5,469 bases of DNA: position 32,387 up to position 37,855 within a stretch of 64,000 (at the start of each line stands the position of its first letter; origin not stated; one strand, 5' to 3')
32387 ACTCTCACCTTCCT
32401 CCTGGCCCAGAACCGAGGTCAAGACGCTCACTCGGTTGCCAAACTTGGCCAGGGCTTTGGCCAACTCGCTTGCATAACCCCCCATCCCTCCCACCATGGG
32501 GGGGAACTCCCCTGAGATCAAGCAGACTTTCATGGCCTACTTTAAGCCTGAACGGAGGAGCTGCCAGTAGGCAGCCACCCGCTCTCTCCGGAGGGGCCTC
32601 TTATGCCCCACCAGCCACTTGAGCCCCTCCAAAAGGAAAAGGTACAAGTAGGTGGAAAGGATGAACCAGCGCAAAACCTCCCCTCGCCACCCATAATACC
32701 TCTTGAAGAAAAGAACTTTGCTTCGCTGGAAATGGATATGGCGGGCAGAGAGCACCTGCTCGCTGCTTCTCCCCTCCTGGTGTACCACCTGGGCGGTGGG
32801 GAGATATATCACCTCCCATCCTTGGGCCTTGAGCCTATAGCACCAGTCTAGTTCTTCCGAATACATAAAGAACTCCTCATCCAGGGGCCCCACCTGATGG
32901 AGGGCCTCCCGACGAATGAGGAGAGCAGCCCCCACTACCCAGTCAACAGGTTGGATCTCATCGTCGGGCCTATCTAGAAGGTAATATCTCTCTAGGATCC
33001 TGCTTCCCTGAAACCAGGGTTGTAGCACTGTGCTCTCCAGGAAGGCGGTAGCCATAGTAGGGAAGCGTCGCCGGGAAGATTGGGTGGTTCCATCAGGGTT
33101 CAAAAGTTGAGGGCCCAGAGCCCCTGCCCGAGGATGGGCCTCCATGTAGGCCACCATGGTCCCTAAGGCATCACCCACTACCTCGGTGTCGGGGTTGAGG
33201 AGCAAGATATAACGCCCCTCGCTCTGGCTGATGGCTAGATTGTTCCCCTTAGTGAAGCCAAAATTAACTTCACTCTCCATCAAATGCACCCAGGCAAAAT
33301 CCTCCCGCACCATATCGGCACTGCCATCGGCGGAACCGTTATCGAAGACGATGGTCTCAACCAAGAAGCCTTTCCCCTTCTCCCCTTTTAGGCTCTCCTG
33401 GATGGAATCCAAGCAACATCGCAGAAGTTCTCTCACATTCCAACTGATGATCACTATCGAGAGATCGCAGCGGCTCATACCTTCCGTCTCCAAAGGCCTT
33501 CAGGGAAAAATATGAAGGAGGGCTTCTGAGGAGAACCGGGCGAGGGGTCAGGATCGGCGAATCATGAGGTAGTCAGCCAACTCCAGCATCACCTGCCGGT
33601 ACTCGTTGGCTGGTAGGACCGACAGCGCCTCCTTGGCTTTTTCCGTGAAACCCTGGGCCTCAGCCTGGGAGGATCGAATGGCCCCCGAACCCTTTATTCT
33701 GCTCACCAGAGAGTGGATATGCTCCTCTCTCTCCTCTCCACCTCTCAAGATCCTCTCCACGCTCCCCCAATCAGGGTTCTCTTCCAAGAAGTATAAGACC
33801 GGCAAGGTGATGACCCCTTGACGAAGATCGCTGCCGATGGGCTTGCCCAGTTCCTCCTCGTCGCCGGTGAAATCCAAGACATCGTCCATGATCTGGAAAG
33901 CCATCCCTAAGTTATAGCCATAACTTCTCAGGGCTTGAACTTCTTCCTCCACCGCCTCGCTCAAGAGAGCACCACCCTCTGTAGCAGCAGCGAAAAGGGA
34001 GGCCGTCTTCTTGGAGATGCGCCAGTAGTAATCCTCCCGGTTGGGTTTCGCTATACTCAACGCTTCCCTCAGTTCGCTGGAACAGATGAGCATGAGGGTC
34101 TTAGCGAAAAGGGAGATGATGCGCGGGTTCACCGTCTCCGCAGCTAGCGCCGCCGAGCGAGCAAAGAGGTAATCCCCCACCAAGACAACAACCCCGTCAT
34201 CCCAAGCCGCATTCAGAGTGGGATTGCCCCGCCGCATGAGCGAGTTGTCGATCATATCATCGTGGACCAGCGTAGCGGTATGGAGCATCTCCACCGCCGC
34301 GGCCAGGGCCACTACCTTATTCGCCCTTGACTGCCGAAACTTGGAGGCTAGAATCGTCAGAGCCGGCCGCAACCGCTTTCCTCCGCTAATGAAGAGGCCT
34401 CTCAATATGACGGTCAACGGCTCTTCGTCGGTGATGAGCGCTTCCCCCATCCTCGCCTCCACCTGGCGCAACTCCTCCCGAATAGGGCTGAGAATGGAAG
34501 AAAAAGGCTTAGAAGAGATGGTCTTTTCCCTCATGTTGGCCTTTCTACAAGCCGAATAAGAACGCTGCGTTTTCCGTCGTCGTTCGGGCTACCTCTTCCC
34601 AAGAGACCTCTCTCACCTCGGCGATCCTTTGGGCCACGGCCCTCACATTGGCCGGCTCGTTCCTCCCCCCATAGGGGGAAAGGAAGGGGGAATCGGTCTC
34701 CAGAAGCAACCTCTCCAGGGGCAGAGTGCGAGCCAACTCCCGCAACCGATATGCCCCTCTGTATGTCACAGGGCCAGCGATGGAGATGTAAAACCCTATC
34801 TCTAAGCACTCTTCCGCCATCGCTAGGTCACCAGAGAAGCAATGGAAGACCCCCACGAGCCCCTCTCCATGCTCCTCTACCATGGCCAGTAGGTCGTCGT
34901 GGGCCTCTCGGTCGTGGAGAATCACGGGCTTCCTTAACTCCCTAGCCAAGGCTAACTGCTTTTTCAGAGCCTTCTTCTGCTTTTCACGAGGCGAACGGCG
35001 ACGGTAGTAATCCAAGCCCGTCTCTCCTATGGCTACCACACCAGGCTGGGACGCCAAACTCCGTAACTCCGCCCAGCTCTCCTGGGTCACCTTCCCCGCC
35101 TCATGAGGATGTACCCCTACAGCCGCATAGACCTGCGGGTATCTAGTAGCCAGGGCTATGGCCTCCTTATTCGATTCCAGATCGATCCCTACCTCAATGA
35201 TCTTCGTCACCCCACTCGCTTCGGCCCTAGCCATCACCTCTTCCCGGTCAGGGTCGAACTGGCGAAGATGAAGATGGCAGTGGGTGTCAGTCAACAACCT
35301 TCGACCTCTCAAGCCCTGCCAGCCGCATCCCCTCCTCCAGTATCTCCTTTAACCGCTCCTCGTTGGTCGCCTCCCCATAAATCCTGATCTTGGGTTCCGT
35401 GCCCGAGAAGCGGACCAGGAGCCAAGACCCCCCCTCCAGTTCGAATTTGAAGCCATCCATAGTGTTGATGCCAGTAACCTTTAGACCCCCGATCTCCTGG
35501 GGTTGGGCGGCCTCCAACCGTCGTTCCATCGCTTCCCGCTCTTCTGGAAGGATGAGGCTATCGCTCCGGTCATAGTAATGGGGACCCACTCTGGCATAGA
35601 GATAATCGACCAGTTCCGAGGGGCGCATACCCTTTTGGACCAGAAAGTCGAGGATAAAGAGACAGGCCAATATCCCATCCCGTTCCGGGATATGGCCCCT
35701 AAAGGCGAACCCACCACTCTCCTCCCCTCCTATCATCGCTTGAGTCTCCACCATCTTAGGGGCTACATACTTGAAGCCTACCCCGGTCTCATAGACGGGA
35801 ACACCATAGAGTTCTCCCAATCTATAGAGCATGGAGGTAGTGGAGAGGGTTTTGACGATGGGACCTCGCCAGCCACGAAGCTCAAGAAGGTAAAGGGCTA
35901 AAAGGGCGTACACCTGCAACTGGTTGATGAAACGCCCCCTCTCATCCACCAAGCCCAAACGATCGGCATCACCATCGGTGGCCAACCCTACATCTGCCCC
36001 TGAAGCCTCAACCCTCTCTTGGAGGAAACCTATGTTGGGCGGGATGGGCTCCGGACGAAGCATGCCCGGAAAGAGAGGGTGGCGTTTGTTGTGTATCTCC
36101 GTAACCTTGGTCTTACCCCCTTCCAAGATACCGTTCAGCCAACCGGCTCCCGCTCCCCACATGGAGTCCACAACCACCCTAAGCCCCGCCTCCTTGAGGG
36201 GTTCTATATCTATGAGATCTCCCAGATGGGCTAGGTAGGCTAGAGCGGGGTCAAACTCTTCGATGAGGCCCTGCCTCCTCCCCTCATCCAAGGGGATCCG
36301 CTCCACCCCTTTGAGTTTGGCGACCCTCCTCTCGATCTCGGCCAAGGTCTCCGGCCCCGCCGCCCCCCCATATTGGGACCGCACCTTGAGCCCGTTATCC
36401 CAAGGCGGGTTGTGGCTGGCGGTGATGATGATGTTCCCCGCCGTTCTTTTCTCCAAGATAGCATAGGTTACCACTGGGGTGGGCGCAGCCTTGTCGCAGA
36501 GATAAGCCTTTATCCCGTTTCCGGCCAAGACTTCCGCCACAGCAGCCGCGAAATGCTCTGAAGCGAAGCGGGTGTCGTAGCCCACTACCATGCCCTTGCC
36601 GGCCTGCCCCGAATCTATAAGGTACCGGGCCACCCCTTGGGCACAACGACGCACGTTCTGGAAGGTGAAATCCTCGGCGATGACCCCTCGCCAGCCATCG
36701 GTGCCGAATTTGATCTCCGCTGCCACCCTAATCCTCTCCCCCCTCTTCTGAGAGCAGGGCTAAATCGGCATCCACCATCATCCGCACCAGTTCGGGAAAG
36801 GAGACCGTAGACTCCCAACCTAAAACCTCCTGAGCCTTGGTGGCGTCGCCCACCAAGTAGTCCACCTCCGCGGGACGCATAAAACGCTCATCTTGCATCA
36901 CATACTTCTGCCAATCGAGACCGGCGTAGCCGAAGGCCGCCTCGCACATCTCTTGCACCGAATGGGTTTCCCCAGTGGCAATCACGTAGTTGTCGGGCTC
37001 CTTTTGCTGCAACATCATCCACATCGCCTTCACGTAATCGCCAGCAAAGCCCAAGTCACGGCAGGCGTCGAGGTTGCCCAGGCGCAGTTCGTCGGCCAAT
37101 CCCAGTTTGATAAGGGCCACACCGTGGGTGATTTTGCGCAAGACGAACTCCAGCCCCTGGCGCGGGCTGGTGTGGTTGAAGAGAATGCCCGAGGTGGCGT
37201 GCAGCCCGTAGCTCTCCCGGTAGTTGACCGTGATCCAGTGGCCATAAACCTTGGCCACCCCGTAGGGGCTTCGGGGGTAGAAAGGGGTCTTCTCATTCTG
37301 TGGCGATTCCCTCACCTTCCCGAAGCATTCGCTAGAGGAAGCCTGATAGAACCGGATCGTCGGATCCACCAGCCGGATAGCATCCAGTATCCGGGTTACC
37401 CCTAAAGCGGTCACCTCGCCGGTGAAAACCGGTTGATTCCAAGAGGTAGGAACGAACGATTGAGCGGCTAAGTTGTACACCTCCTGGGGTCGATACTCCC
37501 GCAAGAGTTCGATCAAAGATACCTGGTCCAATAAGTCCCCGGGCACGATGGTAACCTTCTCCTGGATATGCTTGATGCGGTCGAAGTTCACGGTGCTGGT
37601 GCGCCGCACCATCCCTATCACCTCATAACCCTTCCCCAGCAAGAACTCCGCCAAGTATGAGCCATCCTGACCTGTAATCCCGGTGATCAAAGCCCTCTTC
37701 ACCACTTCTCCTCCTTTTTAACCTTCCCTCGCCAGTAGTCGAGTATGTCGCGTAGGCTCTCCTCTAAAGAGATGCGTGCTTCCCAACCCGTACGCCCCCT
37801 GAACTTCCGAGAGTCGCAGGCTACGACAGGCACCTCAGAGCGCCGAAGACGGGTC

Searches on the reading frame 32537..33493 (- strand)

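Call 61: search_protein_families(library=pfam, proteins=[window:32537-33493:-], max_evalue=0.0001)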
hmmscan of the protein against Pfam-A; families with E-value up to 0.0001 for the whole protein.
window:32537-33493:- (318 aa): 3 families
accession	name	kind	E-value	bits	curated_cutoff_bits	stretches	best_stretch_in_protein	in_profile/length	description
PF00535.33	Glycos_transf_2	-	4.3e-18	66.2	23.3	1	12-166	1-132/168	Glycosyl transferase family 2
PF13641.12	Glyco_tranf_2_3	-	6.8e-11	43.1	27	1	11-249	3-222/230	Glycosyltransferase like family 2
PF13632.12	Glyco_trans_2_3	-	1.6e-08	35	27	1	95-294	1-171/198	Glycosyl transferase family group 2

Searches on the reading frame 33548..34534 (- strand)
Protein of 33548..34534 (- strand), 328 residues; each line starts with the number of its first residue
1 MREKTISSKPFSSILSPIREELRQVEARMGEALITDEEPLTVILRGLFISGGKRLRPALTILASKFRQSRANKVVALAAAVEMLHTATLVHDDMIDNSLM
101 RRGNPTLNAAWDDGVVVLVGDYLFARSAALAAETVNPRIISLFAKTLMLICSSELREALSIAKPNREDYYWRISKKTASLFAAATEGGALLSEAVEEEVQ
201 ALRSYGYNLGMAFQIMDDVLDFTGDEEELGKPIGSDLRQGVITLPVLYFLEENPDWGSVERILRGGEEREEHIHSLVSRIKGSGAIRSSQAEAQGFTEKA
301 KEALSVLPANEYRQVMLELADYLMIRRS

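Call 61: search_protein_families(library=pfam, proteins=[window:33548-34534:-], max_evalue=0.0001)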
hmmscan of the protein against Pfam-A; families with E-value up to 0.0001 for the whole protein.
window:33548-34534:- (328 aa): 1 family
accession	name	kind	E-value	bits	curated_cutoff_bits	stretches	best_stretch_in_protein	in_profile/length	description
PF00348.22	polyprenyl_synt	-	4.1e-65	219.9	27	1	41-278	5-249/251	Polyprenyl synthetase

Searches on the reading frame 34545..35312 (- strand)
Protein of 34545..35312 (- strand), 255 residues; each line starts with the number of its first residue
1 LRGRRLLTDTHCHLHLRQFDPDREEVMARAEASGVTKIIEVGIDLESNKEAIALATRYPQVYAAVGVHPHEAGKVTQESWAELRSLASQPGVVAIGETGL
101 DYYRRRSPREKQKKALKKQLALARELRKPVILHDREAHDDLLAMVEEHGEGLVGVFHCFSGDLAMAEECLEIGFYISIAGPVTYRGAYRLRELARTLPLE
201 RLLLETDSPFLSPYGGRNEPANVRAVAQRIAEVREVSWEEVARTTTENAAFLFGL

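Call 61: search_protein_families(library=pfam, proteins=[window:34545-35312:-], max_evalue=0.0001)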
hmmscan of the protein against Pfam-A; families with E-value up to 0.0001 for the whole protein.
window:34545-35312:- (255 aa): 1 family
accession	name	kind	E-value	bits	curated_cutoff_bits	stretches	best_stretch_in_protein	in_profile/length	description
PF01026.27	TatD_DNase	-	1.8e-87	293.4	27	1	8-254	1-253/253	TatD related DNase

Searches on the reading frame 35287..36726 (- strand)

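Call 61: search_protein_families(library=pfam, proteins=[window:35287-36726:-], max_evalue=0.0001)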
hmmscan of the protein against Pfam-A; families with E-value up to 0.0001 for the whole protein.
window:35287-36726:- (479 aa): 4 families
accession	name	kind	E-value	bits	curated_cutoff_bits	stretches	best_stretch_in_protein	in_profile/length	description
PF02878.22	PGM_PMM_I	-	2.5e-39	134.6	22.5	1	5-138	2-134/138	Phosphoglucomutase/phosphomannomutase, alpha/beta/alpha domain I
PF02880.22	PGM_PMM_III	-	8.9e-27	93.9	20.7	1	271-378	4-113/115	Phosphoglucomutase/phosphomannomutase, alpha/beta/alpha domain III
PF02879.22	PGM_PMM_II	-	2.3e-22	79.9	29.3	1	163-264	2-103/103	Phosphoglucomutase/phosphomannomutase, alpha/beta/alpha domain II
PF00408.26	PGM_PMM_IV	-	9.3e-11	42.1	23.1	1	409-465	12-64/68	Phosphoglucomutase/phosphomannomutase, C-terminal domain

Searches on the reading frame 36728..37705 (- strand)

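Call 61: search_protein_families(library=pfam, proteins=[window:36728-37705:-], max_evalue=0.0001)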
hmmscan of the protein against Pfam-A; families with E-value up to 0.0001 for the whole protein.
window:36728-37705:- (325 aa): 4 families
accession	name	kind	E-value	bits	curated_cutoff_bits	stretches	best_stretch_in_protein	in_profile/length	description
PF16363.11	GDP_Man_Dehyd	-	2.1e-129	432.2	27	1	6-310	1-332/332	GDP-mannose 4,6 dehydratase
PF01370.27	Epimerase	-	9.9e-67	225.3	20.9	1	5-243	1-240/240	NAD dependent epimerase/dehydratase family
PF04321.23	RmlD_sub_bind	-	1.2e-07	31.6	27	1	4-166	2-143/287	RmlD substrate binding domain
PF05368.20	NmrA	-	4.4e-05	23.7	27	1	3-69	3-68/298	NmrA-like family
